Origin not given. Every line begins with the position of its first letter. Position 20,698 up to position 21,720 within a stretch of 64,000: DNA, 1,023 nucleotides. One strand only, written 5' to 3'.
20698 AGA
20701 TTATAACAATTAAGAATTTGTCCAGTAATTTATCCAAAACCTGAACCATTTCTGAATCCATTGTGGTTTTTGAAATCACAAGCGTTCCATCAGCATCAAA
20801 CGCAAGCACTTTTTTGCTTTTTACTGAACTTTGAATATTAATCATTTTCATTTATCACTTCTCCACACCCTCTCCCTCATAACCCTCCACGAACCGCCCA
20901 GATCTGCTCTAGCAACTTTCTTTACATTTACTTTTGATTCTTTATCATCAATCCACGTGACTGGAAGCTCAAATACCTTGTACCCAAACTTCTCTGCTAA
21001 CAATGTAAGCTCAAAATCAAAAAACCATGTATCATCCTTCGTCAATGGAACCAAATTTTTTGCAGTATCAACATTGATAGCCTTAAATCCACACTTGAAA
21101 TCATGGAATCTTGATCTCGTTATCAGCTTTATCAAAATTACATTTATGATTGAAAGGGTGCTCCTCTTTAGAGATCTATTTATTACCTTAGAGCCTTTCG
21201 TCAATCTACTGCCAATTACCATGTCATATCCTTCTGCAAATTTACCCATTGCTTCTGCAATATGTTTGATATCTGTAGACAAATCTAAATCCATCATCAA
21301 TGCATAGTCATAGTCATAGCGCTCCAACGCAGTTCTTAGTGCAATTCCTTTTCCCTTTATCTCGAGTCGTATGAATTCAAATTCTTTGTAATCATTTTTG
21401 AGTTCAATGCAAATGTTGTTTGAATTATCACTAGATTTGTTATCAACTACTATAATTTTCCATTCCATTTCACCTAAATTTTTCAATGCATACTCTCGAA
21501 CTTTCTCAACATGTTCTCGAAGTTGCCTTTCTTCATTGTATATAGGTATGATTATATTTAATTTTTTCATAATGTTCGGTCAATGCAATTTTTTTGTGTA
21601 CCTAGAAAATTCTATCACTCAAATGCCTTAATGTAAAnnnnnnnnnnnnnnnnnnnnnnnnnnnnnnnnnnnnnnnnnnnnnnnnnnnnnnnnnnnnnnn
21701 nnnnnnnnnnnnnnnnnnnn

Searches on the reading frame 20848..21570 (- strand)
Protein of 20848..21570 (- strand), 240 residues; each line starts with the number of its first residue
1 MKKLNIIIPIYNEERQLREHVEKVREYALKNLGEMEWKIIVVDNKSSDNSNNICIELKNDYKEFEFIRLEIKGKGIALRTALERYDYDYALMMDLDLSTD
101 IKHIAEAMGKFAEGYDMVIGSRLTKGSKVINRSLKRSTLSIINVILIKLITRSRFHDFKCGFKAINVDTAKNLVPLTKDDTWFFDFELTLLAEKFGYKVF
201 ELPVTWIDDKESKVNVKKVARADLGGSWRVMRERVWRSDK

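Call 22: search_protein_families(library=pfam, proteins=[window:20848-21570:-], max_evalue=0.001)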
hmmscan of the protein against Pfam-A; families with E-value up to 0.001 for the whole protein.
window:20848-21570:- (240 aa): 1 family
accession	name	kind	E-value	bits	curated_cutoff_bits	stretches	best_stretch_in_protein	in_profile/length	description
PF00535.33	Glycos_transf_2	-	3.6e-23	82.8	23.3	1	6-167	2-161/168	Glycosyl transferase family 2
